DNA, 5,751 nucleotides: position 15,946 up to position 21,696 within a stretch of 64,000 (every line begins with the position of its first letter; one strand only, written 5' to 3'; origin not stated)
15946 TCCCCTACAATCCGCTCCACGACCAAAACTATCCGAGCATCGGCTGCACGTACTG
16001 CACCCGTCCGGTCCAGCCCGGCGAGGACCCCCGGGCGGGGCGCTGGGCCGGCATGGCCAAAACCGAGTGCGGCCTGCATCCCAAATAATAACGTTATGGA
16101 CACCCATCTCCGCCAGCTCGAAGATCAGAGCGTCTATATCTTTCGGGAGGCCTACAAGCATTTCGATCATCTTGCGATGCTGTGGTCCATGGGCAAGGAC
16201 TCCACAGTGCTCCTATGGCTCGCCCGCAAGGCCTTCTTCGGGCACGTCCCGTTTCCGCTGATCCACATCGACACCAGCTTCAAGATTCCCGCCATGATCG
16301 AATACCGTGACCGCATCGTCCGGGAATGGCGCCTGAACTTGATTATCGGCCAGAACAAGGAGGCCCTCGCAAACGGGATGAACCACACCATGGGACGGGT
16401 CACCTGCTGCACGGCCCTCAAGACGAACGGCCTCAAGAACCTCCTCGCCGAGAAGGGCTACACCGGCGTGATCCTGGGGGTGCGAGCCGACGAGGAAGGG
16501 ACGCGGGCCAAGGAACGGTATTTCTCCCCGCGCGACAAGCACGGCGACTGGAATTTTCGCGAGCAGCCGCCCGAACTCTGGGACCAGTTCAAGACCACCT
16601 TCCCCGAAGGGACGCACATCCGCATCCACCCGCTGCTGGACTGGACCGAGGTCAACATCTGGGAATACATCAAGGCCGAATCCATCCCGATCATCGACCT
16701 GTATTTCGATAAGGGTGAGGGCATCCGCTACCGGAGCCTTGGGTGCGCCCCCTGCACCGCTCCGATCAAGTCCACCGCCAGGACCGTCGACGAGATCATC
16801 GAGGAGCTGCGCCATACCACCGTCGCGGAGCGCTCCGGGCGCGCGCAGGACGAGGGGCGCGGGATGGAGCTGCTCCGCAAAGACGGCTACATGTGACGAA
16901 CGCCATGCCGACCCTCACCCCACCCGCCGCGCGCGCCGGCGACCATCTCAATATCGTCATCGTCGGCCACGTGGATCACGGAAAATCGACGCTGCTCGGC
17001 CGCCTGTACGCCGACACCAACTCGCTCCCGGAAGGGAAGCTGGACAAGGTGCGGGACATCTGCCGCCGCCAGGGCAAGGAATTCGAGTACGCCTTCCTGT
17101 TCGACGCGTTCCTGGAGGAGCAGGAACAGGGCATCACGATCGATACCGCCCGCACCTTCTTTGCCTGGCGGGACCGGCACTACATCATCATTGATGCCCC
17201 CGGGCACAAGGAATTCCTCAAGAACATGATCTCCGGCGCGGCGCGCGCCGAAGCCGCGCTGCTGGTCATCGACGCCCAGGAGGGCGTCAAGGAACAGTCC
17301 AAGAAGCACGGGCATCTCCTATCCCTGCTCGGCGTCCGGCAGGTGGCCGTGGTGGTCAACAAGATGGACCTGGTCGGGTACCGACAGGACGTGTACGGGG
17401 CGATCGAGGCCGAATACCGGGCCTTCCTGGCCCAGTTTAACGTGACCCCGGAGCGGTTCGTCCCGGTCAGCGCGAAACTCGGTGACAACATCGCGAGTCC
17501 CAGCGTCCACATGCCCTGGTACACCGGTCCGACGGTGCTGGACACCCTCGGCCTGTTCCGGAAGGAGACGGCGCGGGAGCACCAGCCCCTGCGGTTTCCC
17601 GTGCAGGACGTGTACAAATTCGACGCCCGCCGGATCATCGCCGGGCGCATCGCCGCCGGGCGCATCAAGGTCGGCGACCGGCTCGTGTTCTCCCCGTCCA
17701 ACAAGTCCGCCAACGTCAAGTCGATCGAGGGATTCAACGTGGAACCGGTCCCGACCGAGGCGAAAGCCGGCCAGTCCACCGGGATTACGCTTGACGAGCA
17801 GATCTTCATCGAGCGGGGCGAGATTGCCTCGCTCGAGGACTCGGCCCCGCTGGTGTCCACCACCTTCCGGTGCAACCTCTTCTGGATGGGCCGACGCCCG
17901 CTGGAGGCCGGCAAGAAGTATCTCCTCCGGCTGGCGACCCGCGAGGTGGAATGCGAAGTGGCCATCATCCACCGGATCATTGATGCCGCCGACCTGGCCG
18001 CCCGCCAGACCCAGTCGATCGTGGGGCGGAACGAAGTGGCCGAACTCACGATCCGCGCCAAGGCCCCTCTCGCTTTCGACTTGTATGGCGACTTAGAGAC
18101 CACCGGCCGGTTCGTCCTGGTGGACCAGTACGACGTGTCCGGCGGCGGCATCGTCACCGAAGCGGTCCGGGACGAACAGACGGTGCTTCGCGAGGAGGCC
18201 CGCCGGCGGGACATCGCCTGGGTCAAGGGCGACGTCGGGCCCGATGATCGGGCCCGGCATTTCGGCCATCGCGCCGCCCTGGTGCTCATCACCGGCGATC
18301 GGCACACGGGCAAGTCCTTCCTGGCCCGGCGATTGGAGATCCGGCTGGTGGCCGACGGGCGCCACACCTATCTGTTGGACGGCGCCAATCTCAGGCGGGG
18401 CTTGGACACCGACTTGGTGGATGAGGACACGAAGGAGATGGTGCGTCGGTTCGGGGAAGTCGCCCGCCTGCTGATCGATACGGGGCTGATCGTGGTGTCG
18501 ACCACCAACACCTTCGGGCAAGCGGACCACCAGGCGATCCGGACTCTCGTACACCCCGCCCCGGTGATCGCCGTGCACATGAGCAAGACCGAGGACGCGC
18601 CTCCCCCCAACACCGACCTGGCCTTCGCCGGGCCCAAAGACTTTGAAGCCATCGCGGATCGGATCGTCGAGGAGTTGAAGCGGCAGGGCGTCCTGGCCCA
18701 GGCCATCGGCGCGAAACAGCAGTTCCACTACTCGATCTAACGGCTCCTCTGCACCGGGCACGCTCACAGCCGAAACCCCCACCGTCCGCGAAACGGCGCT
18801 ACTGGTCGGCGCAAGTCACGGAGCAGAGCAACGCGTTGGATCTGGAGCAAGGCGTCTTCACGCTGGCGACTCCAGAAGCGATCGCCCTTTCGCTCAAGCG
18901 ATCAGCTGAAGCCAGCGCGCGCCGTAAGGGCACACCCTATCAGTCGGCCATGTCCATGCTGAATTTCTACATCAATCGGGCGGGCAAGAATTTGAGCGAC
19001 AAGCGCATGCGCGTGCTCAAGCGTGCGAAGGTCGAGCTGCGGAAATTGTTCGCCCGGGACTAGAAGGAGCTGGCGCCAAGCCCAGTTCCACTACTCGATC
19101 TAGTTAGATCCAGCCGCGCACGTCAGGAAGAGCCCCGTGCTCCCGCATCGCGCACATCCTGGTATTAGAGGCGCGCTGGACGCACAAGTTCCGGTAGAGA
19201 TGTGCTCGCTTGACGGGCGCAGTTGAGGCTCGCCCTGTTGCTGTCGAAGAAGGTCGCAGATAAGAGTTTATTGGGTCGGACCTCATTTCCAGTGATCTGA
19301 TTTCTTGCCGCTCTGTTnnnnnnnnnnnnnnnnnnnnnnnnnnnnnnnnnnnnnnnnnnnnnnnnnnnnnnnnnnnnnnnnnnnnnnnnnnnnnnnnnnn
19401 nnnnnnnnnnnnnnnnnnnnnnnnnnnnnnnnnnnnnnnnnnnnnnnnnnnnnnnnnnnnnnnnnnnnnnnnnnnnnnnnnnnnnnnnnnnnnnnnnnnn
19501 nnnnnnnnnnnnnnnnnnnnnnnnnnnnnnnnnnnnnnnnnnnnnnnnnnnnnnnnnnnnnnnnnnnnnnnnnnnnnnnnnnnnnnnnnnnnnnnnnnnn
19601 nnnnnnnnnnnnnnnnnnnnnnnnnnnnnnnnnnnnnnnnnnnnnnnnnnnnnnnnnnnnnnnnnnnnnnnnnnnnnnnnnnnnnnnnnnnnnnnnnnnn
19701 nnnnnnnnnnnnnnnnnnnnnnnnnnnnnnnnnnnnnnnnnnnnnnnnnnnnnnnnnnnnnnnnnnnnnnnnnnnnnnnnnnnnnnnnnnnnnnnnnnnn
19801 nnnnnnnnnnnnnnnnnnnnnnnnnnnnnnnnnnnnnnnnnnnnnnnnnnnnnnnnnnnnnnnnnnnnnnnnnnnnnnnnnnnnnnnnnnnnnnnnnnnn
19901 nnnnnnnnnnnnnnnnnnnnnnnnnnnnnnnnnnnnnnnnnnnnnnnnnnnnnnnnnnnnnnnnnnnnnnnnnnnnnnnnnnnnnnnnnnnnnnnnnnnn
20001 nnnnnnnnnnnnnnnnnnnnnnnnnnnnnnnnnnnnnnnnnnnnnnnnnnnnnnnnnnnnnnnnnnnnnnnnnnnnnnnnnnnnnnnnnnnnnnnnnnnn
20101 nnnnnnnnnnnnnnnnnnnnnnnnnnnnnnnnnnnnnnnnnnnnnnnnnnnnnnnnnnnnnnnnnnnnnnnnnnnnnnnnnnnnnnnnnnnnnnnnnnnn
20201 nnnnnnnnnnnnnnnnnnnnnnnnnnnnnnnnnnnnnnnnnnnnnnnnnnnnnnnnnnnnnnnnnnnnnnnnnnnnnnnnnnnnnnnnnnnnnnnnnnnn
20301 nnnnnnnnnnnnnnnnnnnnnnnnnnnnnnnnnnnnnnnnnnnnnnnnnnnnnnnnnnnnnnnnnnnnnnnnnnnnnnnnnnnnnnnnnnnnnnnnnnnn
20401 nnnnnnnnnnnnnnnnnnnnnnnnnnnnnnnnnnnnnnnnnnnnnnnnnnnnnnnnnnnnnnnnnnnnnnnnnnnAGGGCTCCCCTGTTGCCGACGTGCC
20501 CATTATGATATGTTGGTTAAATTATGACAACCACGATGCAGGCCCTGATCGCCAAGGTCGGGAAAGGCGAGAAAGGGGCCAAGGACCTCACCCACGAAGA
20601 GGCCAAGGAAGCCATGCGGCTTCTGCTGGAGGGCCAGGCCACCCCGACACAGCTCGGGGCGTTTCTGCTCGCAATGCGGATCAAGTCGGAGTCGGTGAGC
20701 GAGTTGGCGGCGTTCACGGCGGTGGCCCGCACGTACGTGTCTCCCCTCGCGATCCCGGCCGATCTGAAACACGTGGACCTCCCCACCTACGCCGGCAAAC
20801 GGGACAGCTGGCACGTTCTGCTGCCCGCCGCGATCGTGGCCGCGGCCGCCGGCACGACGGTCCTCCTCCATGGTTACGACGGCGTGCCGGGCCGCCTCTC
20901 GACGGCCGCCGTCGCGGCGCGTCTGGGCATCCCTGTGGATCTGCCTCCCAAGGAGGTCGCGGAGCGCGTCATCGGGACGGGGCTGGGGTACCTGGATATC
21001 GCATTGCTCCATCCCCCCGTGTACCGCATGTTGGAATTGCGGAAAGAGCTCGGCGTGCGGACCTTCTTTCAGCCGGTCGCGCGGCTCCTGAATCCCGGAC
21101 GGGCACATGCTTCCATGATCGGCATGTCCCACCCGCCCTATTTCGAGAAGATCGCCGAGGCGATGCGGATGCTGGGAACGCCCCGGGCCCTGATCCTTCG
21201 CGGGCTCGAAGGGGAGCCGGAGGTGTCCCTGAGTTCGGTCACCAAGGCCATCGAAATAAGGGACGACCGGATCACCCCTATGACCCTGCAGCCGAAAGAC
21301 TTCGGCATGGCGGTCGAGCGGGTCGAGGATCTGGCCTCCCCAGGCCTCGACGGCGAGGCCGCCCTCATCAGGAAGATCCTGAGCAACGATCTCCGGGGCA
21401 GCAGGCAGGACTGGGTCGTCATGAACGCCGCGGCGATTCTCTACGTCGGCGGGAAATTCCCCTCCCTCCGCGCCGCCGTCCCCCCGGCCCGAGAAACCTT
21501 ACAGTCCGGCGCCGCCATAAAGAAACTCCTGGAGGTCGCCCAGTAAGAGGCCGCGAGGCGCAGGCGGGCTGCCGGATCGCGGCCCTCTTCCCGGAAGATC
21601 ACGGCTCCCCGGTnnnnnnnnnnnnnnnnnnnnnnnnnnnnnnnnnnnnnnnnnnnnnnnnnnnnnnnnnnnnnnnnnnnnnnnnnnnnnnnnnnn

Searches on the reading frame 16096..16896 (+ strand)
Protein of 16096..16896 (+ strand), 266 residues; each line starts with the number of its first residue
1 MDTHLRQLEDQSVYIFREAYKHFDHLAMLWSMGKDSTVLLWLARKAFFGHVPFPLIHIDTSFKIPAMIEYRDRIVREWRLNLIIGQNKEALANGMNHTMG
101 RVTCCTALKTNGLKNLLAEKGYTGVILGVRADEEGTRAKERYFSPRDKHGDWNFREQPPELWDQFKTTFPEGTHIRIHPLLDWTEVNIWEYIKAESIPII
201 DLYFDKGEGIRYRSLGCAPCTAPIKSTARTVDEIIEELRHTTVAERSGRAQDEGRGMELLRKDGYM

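Call 65: search_protein_families(library=pfam, proteins=[window:16096-16896:+], max_evalue=0.001)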
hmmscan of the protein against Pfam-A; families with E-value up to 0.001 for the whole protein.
window:16096-16896:+ (266 aa): 1 family
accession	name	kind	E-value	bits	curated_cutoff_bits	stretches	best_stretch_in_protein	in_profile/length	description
PF01507.26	PAPS_reduct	-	1.7e-39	136.1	22.5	1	26-223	2-175/175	Phosphoadenosine phosphosulfate reductase domain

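Call 91: search_protein_families(library=ncbifam, proteins=[window:16096-16896:+], max_evalue=1e-10)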
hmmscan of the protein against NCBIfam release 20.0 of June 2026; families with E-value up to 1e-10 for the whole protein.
window:16096-16896:+ (266 aa): 9 families
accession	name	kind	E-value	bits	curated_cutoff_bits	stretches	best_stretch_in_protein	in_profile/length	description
NF003587.0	PRK05253.1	subfamily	4.8e-108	361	195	2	3-206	7-212/301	sulfate adenylyltransferase subunit CysD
NF009214.0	PRK12563.1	equivalog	1e-76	258.4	413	2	3-206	22-227/317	sulfate adenylyltransferase subunit CysD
TIGR02039.1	CysD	subfamily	2.1e-76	257.4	396.6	2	5-205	1-203/294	sulfate adenylyltransferase, small subunit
NF002537.0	PRK02090.1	equivalog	1.1e-18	67.7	154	1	13-227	29-219/244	phosphoadenylyl-sulfate reductase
TIGR02055.1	APS_reductase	subfamily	8.6e-14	51.8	235.3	1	93-227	66-174/194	adenylylsulfate reductase, thioredoxin dependent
TIGR00434.1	cysH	subfamily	3.9e-12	46.5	165.1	0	174-227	146-194/214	phosophoadenylyl-sulfate reductase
NF006327.0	PRK08557.1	equivalog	1.4e-11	43.9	366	0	5-238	159-372/415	hypothetical protein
NF006351.0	PRK08576.1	equivalog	2.3e-11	43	290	0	5-140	218-349/436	hypothetical protein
NF010367.0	PRK13795.1-2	equivalog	3.2e-11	42.4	456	0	3-231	221-426/584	hypothetical protein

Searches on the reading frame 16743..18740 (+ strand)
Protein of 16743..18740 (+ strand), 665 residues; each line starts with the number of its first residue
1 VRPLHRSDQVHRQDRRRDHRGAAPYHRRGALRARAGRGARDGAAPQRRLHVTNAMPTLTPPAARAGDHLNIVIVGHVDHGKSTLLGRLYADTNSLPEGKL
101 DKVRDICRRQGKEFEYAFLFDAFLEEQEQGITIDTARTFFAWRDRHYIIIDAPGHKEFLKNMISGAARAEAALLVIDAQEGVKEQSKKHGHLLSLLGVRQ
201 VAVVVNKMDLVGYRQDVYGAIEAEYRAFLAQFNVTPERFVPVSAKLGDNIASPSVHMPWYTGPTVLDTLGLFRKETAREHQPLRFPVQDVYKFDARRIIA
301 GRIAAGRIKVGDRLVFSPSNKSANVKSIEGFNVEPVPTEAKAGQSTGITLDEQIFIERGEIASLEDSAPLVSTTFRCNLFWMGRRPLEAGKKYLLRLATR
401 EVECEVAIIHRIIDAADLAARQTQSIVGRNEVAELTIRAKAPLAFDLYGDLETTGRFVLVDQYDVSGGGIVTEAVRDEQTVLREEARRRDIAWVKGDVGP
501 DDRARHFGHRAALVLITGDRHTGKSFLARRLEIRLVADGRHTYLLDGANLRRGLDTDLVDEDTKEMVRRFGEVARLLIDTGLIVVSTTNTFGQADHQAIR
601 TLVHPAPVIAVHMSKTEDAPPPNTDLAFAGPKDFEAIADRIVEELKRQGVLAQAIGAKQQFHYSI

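Call 60: search_protein_families(library=pfam, proteins=[window:16743-18740:+], max_evalue=0.00001)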
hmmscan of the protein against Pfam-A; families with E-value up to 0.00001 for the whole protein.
window:16743-18740:+ (665 aa): 4 families
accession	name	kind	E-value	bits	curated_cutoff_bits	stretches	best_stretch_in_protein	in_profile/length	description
PF00009.33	GTP_EFTU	-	1.6e-46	158.7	26.5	1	67-251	2-176/188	Elongation factor Tu GTP binding domain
PF22594.2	GTP-eEF1A_C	-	1.5e-16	61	27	1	375-472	2-101/101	GTP-eEF1A C-terminal domain-like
PF01583.26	APS_kinase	-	8.1e-16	58.8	21.1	1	511-614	2-108/152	Adenylylsulphate kinase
PF01926.29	MMR_HSR1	-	1.8e-08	34.9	21.9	0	127-207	28-113/113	50S ribosome-binding GTPase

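Call 91: search_protein_families(library=ncbifam, proteins=[window:16743-18740:+], max_evalue=1e-10)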
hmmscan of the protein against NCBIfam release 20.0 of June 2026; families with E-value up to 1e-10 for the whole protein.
window:16743-18740:+ (665 aa): 27 families (the best 25 are shown)
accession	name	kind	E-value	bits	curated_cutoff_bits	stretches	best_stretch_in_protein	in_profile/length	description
NF004035.0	PRK05506.1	subfamily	7.2e-138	460.6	715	1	69-614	25-565/632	bifunctional sulfate adenylyltransferase subunit 1/adenylylsulfate kinase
TIGR02034.1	CysN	subfamily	5.9e-105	351.6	336.1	1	69-463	1-396/406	sulfate adenylyltransferase, large subunit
NF003478.0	PRK05124.1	equivalog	2.4e-103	346.2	590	1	65-480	24-442/475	sulfate adenylyltransferase subunit CysN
NF008969.0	PRK12317.1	subfamily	5.3e-90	302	502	1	66-473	5-420/426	elongation factor 1-alpha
TIGR00483.1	EF-1_alpha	equivalog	8.5e-77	258.4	540.1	1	64-474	3-422/427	translation elongation factor EF-1 subunit alpha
TIGR00475.1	selB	equivalog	2e-38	132.5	242.25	1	125-410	30-300/581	selenocysteine-specific translation elongation factor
NF009373.0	PRK12736.1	subfamily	1.2e-37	129.6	452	1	64-368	8-299/394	elongation factor Tu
NF000766.0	PRK00049.1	subfamily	9.8e-37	126.7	449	1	64-365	8-298/396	elongation factor Tu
NF009372.0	PRK12735.1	subfamily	2.5e-35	122.1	479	1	64-366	8-299/396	elongation factor Tu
TIGR00485.1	EF-Tu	equivalog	7.1e-34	117.2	522.4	1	64-368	8-299/394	elongation factor Tu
NF003013.0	PRK03846.1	subfamily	1.5e-25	90.1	163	1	487-614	4-133/202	adenylyl-sulfate kinase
TIGR03680.1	eif2g_arch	equivalog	4.9e-22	78.7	514.5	1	68-250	5-185/407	translation initiation factor IF-2 subunit gamma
NF003077.0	PRK04000.1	equivalog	1.2e-21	77.3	315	1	68-252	9-191/412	translation initiation factor IF-2 subunit gamma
TIGR00231.1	small_GTP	domain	1.4e-16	60.7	42.5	1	69-251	4-156/164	GTP-binding protein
TIGR01394.1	TypA_BipA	equivalog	2e-16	59.3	757.3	1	70-324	3-243/594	translational GTPase TypA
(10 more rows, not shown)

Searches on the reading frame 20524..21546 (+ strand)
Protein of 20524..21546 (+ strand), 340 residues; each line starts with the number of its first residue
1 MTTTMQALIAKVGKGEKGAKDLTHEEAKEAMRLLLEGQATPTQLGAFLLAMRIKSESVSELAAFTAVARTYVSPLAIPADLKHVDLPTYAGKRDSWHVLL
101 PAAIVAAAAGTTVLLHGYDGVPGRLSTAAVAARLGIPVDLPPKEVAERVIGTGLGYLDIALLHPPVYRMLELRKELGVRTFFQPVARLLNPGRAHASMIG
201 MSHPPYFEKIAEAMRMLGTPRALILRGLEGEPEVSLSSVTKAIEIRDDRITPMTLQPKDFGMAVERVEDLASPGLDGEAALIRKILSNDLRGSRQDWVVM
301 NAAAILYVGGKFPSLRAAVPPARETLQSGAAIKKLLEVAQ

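Call 60: search_protein_families(library=pfam, proteins=[window:20524-21546:+], max_evalue=0.00001)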
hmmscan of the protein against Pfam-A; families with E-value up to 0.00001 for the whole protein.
window:20524-21546:+ (340 aa): 2 families
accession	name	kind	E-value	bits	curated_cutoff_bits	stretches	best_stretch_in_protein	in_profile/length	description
PF00591.27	Glycos_transf_3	-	2.7e-37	129.2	27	1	100-331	22-252/253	Glycosyl transferase family, a/b domain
PF02885.22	Glycos_trans_3N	-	1.2e-17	63.9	26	1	7-69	2-60/63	Glycosyl transferase family, helical bundle domain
